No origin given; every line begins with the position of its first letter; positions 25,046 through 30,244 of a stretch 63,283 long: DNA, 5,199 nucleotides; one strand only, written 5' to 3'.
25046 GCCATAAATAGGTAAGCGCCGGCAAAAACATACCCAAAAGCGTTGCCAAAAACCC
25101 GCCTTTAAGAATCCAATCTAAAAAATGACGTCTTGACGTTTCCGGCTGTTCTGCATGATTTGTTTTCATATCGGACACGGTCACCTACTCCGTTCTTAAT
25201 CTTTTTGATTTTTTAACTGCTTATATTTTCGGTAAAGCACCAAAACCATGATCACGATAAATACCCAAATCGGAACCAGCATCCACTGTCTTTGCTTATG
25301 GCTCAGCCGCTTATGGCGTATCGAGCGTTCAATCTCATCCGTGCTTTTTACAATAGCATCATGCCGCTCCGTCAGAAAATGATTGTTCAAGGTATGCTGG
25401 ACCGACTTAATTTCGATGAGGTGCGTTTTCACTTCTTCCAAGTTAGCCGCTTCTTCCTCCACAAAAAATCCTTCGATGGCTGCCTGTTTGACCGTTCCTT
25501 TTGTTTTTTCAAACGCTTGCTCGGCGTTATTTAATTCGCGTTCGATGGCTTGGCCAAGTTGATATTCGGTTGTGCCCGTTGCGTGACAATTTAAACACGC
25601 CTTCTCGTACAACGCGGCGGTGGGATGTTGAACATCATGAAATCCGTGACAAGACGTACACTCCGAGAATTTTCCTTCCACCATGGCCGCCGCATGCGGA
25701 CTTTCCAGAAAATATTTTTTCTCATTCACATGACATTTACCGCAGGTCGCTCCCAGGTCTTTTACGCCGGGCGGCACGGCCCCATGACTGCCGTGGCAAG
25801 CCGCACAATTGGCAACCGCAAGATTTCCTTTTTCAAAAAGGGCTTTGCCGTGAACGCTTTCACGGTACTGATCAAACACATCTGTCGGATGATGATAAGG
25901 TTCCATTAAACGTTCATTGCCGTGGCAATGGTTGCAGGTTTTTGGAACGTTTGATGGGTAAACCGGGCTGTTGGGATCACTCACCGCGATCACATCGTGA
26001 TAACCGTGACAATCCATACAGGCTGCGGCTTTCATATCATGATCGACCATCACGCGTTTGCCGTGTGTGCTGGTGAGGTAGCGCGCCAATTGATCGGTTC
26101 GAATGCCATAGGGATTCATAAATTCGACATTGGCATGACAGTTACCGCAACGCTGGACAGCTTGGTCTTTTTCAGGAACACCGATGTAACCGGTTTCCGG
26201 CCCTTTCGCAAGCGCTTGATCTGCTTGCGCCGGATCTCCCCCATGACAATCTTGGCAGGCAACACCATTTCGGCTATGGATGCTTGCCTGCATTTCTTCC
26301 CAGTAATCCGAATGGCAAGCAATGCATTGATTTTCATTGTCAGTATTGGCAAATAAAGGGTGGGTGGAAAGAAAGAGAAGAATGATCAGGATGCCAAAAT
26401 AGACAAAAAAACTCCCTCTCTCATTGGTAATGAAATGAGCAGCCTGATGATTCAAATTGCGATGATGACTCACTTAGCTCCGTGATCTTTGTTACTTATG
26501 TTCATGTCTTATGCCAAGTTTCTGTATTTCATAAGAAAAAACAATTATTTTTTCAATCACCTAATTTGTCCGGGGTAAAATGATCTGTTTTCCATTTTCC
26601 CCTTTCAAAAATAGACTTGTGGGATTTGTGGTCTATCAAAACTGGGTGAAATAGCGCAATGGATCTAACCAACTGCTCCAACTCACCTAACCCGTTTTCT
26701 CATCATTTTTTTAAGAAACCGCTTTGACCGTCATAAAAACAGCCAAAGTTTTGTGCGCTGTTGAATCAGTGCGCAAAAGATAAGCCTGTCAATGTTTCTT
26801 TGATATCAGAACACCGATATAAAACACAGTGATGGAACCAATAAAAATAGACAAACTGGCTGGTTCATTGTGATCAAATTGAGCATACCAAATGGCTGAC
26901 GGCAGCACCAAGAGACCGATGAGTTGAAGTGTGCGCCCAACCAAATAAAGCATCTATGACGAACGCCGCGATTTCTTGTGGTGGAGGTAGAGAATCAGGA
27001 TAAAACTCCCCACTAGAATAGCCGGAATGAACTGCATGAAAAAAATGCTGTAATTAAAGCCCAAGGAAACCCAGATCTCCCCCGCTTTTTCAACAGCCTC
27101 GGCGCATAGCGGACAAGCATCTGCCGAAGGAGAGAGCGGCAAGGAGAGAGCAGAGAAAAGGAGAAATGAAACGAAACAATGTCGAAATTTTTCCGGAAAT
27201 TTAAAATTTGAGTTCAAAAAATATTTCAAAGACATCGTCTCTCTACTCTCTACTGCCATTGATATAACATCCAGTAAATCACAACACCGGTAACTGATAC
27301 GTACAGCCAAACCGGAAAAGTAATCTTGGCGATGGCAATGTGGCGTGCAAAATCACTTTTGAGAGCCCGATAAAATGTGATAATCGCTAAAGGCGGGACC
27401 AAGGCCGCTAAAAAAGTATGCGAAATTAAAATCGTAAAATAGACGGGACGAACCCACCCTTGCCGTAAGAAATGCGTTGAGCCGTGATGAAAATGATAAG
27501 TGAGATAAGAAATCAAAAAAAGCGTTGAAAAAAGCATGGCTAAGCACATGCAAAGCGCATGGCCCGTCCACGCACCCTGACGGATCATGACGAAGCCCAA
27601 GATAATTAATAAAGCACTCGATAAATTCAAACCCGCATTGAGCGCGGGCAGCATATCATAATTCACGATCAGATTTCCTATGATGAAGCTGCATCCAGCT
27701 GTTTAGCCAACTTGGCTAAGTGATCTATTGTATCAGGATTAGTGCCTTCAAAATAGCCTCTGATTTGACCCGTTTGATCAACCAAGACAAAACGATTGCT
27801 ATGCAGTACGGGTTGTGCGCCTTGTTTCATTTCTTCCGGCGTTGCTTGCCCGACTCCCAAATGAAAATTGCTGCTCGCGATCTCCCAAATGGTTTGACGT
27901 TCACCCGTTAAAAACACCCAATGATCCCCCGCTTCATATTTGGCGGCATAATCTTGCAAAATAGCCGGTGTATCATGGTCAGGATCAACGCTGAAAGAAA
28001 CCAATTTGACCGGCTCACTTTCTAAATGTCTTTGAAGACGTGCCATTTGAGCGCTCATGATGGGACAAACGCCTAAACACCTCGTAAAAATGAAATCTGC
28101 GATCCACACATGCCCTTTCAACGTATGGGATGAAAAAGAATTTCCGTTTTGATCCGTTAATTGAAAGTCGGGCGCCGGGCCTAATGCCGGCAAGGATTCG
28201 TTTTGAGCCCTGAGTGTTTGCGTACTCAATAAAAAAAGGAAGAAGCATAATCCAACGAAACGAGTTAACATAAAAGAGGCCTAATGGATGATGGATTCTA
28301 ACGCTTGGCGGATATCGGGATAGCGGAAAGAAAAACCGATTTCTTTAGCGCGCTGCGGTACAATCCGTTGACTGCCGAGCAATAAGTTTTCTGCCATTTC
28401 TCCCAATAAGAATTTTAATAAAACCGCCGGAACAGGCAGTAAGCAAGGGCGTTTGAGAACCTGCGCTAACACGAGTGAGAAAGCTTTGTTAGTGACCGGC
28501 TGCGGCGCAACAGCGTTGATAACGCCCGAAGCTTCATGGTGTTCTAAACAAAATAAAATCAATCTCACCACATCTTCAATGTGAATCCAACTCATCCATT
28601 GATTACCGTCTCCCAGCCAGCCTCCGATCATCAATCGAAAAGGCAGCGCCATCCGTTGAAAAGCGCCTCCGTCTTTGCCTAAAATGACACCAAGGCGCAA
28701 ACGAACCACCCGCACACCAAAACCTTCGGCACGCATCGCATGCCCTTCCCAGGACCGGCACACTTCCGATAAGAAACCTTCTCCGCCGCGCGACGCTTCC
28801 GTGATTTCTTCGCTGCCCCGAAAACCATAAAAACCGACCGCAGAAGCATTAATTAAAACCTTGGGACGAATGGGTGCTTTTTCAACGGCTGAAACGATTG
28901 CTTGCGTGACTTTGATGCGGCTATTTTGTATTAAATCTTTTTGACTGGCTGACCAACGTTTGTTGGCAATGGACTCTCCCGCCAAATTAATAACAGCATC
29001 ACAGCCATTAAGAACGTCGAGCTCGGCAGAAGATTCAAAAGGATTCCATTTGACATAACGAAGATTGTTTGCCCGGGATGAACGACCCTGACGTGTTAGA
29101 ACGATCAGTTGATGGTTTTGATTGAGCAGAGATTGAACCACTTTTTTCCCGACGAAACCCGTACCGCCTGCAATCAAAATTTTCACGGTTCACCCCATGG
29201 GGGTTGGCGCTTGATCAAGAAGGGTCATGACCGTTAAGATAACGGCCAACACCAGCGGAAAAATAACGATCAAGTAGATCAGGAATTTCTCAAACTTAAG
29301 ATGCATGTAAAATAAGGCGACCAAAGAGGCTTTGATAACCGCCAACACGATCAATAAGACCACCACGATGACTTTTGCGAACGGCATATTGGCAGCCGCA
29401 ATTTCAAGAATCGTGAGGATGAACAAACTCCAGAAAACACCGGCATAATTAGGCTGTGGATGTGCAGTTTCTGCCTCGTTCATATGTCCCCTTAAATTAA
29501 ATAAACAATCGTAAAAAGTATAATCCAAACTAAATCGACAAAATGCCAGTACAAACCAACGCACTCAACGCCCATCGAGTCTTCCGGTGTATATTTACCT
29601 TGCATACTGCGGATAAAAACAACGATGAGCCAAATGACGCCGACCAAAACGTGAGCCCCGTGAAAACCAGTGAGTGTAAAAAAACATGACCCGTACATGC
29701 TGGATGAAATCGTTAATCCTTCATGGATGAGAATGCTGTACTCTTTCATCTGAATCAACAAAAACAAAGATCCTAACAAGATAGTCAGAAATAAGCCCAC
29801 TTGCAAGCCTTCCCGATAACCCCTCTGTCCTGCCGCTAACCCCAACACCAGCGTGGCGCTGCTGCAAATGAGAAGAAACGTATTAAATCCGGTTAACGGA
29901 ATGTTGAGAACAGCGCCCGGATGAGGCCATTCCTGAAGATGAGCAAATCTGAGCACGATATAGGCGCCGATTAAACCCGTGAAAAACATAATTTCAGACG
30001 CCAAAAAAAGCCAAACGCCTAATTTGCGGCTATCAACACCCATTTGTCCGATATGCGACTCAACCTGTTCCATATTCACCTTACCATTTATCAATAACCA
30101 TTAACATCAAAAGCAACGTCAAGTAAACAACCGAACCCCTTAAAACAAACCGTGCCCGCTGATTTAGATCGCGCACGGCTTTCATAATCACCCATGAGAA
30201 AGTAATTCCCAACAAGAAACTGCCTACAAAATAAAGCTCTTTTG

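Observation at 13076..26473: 13.4-kb co-directional multihaem cluster that could form a complete quinone-pool-to-outer-membrane electron conduit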

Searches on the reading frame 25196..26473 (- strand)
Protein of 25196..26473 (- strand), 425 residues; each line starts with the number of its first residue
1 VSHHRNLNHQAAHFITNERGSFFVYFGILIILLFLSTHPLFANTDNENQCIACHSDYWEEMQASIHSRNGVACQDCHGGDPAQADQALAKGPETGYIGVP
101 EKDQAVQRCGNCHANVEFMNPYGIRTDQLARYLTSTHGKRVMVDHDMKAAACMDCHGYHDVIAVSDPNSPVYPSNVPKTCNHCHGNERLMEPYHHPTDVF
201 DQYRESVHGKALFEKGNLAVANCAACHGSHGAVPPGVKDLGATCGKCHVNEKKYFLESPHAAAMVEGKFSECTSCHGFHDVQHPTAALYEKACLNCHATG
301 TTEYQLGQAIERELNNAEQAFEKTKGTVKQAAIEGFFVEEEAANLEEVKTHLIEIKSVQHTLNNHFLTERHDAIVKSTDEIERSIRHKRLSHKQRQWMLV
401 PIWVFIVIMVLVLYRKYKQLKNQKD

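Call 4: search_protein_families(library=pfam, proteins=[window:25196-26473:-], max_evalue=0.01)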
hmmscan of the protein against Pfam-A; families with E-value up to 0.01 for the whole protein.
window:25196-26473:- (425 aa): 6 families
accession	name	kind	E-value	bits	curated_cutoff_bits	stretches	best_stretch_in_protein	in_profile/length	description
PF14537.11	Cytochrom_c3_2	-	7.2e-11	42.9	25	1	66-184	2-78/79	Cytochrome c3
PF14522.11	Cytochrome_C7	-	4.3e-10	39.7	24.8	0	239-297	11-66/67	Cytochrome c7 and related cytochrome c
PF09699.15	Paired_CXXCH_1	-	3.2e-08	33.6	20.6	1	219-252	5-40/41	Doubled CXXCH motif (Paired_CXXCH_1)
PF13435.11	Cytochrome_C554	-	1.3e-06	29.7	20.8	1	243-305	1-63/84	Cytochrome c554 and c-prime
PF22678.1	Cytochrom_c_NrfB-like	-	0.001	20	27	0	41-83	27-71/89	Cytochrome c-type protein NrfB-like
PF02335.20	Cytochrom_C552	-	0.0042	16.5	24.1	1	54-115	229-284/438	Cytochrome c552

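Call 5: search_protein_families(library=ncbifam, proteins=[window:25196-26473:-], max_evalue=0.01)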
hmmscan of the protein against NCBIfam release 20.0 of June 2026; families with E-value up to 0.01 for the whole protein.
window:25196-26473:- (425 aa): 5 families
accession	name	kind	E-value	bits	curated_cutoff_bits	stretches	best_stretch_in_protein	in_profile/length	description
TIGR03508.1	decahem_SO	subfamily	2.3e-11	43.7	192.2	1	43-86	66-110/258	DmsE family decaheme c-type cytochrome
NF040943.1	cytoc3_ExtM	equivalog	4.7e-06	25.2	800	1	32-114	4-80/599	selenite/tellurite reduction operon c-type cytochrome ExtM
NF040971.1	cytc_ExtS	equivalog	6.2e-06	25.7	100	1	29-89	7-58/262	selenite/tellurite reduction operon c-type cytochrome lipoprotein ExtS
TIGR03153.1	cytochr_NrfH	equivalog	0.00048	20.2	134.2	1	30-77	11-59/138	cytochrome c nitrite reductase small subunit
NF008339.0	PRK11125.1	equivalog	0.0013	17.5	595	1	52-115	269-327/487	ammonia-forming cytochrome c nitrite reductase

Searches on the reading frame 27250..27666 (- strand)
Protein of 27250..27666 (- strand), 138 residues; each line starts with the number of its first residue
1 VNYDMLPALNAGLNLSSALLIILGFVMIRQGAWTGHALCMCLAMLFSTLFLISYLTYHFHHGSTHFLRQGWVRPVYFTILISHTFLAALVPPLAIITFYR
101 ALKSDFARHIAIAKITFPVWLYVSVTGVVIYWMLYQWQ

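Call 9: search_protein_families(library=pfam, proteins=[window:27250-27666:-], max_evalue=0.001)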
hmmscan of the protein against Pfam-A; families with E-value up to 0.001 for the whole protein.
window:27250-27666:- (138 aa): 1 family
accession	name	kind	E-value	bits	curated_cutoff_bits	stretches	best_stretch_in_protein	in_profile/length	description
PF04238.17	DUF420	-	1.2e-39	136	30.5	1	6-134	1-130/130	Protein of unknown function (DUF420)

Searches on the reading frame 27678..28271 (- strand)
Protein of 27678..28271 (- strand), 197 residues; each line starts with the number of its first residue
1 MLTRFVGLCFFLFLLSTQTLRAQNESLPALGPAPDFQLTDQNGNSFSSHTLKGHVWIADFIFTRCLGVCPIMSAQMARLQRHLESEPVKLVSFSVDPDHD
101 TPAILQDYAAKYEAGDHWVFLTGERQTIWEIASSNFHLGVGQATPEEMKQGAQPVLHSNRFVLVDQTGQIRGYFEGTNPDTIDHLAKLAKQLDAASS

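Call 9: search_protein_families(library=pfam, proteins=[window:27678-28271:-], max_evalue=0.001)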
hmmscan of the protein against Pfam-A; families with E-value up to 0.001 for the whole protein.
window:27678-28271:- (197 aa): 3 families
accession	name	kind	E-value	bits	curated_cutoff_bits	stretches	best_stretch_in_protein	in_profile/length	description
PF02630.20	SCO1-SenC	-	3.7e-28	98.6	22.8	1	34-169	2-133/134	SCO1/SenC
PF08534.16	Redoxin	-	6.4e-08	32.9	26.6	1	32-186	5-142/148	Redoxin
PF00578.27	AhpC-TSA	-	3.3e-06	27.5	26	1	32-112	4-84/124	AhpC/TSA family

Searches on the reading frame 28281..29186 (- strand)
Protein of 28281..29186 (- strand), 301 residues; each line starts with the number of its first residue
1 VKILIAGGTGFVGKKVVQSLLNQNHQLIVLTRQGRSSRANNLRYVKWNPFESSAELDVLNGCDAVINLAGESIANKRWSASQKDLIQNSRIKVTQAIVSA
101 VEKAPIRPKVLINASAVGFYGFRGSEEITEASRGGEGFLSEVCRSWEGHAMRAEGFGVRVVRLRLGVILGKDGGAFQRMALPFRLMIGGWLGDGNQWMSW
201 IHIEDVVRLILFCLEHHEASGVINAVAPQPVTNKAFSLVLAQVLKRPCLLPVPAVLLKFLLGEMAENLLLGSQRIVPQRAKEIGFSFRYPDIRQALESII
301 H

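Call 9: search_protein_families(library=pfam, proteins=[window:28281-29186:-], max_evalue=0.001)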
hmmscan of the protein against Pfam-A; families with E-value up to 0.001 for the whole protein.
window:28281-29186:- (301 aa): 7 families
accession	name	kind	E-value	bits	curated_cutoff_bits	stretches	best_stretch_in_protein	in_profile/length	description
PF01370.27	Epimerase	-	1.3e-27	97.2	20.9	1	3-222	1-236/240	NAD dependent epimerase/dehydratase family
PF08338.16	DUF1731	-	7.6e-20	70.8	27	1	252-299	1-47/47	Domain of unknown function (DUF1731)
PF16363.11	GDP_Man_Dehyd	-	1.7e-09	38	27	1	4-131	1-144/332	GDP-mannose 4,6 dehydratase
PF13460.12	NAD_binding_10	-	4e-09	37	27.2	1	7-118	1-102/184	NAD(P)H-binding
PF01073.25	3Beta_HSD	-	3.6e-05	23.4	22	1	4-120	1-120/280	3-beta hydroxysteroid dehydrogenase/isomerase family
PF05368.20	NmrA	-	0.00083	19.5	27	0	2-40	4-43/298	NmrA-like family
PF07993.18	NAD_binding_4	-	0.00092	18.9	20.1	0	5-40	1-39/258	Male sterility protein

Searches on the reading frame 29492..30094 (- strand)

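Call 9: search_protein_families(library=pfam, proteins=[window:29492-30094:-], max_evalue=0.001)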
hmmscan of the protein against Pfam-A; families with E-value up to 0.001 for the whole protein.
window:29492-30094:- (200 aa): 1 family
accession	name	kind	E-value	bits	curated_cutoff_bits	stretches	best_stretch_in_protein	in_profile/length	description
PF00510.24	COX3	-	2.2e-32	113.4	23.8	1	23-199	76-255/258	Cytochrome c oxidase subunit III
